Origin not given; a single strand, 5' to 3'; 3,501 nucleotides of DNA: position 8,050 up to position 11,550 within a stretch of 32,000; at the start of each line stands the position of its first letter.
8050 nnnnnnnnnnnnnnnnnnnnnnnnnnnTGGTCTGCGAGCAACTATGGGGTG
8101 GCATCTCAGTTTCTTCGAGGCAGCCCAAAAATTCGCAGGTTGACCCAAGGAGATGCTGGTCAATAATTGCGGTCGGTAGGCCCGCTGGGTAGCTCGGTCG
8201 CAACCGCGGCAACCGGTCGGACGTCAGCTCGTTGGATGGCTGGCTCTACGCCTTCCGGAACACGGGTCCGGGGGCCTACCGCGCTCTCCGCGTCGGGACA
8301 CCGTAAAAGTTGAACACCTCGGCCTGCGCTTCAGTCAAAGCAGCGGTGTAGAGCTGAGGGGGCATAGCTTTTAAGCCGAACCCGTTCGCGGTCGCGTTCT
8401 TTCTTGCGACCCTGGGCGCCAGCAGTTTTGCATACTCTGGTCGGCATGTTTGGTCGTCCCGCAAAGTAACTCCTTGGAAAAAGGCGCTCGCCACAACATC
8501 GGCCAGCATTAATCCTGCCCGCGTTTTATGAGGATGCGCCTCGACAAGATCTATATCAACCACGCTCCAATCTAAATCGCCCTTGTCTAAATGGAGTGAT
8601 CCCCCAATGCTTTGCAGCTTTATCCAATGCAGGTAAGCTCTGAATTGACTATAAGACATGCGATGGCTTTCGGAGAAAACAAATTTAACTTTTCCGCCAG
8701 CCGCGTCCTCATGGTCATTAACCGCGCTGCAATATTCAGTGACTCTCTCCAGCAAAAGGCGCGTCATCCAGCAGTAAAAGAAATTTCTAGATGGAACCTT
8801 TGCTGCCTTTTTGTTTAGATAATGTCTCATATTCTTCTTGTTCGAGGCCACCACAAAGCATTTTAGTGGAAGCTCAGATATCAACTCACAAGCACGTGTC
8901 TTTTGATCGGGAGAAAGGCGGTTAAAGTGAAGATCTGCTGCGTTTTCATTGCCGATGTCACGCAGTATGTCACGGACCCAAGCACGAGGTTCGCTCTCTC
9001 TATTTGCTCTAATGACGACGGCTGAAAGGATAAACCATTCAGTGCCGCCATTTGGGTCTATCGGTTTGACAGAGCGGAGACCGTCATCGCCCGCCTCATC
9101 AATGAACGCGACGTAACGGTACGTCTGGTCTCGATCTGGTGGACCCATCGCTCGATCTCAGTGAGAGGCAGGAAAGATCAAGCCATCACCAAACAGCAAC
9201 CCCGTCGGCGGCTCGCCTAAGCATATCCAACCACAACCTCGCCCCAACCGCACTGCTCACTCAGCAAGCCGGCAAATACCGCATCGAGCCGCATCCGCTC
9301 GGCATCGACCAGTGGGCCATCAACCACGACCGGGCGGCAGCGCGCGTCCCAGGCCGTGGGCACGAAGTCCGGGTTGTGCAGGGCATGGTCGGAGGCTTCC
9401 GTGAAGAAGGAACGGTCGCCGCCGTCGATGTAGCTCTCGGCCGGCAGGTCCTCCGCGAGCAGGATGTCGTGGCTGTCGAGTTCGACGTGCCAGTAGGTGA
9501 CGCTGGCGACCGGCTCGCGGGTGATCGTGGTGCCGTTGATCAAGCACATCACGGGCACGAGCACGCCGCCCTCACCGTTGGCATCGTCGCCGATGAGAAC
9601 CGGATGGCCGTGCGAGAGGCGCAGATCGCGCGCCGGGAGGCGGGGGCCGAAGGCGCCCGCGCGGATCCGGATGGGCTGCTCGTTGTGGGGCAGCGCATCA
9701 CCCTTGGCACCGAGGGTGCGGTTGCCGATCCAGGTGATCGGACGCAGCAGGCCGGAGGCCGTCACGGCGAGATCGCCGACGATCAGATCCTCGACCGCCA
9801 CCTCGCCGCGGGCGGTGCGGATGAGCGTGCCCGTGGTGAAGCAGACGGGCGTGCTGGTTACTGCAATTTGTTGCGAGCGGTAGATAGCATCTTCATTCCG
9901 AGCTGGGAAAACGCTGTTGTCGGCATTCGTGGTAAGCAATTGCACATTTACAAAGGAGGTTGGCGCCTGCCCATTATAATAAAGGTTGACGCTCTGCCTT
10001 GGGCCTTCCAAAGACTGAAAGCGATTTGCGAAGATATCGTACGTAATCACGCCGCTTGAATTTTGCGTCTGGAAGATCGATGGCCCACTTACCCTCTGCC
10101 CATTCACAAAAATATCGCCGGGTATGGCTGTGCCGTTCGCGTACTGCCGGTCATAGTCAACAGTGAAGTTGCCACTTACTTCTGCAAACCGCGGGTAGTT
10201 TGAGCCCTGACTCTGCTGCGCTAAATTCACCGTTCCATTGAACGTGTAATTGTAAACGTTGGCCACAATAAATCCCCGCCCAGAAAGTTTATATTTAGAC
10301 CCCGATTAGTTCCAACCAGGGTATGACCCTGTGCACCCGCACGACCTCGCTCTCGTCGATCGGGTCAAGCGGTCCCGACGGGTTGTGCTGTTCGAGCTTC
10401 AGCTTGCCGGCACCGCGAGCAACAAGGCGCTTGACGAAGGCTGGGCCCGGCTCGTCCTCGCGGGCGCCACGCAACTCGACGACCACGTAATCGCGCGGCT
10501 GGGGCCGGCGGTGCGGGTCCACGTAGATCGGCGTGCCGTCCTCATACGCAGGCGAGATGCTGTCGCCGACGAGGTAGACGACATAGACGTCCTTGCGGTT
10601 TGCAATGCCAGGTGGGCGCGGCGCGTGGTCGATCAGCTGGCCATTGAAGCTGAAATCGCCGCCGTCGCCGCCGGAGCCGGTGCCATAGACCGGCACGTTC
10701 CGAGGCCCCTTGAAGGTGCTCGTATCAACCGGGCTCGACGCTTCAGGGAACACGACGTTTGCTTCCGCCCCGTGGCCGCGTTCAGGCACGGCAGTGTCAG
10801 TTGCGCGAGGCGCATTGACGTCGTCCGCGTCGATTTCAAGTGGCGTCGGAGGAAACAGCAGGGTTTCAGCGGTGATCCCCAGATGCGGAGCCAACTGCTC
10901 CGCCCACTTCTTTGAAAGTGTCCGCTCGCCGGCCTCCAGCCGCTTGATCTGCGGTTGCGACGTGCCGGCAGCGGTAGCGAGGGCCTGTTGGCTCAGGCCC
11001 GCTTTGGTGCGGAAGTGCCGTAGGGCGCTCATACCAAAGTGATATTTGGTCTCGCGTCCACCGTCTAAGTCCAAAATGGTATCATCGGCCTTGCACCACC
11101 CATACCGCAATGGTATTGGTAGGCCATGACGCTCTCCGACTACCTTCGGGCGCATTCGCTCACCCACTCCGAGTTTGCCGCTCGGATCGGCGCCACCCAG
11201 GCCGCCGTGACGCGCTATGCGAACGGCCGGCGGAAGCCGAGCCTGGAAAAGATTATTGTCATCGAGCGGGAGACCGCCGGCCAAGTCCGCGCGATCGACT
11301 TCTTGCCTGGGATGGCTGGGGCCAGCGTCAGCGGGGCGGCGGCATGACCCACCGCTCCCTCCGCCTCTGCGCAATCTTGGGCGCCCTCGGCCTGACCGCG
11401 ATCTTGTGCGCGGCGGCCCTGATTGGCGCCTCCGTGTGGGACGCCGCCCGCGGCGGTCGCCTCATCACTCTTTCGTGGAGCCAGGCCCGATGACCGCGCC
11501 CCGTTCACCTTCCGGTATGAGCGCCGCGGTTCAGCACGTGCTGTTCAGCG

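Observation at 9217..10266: The Hint gene is a compositional chimera, and the breakpoint coincides with the catalytic cysteine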

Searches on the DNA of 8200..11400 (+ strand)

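Call 70: search_dna_similar(query=window:8200-11400:+, collection=phages, mode=distant, max_rows=10)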
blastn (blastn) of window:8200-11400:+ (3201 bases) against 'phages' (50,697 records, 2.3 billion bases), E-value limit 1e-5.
No match.
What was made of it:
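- Tried and rejected: Public phage records have no DNA match to 8200-11400 (call 70).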

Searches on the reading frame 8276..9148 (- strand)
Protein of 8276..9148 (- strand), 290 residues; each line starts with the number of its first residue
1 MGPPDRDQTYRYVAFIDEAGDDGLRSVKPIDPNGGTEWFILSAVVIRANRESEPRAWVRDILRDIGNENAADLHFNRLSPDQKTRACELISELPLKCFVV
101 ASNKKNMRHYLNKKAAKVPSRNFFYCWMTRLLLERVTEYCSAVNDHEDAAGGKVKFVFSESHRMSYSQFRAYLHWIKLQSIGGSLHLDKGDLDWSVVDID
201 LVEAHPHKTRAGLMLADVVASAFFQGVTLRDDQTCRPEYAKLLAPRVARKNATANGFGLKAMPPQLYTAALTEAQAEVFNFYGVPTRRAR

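Call 5: search_protein_families(library=pfam, proteins=[window:8276-9148:-], max_evalue=0.01)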
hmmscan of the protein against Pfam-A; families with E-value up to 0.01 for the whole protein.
window:8276-9148:- (290 aa): 1 family
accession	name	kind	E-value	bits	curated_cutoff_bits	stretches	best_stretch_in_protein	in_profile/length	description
PF12686.12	DUF3800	-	8.5e-10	39.9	21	1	14-225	2-148/149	Protein of unknown function (DUF3800)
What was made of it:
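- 8276..9148 (-): DUF3800 gene, immediately downstream on the same strand; separately low-GC (GC3 0.51). Pfam DUF3800 matches at E=8.5e-10 (call 5).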

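Call 23: search_protein_families(library=phrogs, proteins=[window:8276-9148:-], max_evalue=0.001)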
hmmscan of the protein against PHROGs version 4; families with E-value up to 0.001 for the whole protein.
window:8276-9148:- (290 aa): 0 families

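Call 53: search_protein_families(library=padloc, proteins=[window:8276-9148:-], max_evalue=0.01)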
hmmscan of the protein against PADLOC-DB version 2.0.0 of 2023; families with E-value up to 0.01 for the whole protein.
window:8276-9148:- (290 aa): 1 family
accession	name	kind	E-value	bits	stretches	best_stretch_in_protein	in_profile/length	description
PDLC02917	DUF3800_VII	-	0.0062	14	0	74-138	65-126/233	-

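Call 54: search_protein_families(library=ncbifam, proteins=[window:8276-9148:-], max_evalue=0.01)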
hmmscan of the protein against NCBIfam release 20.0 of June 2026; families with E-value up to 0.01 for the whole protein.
window:8276-9148:- (290 aa): 0 families
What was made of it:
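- On Hedgehog/Hog-type autoprocessing with adduct transfer: The tail has no family match (calls 5, 54).
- Tried and rejected: None for the Hint gene (calls 53, 54).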
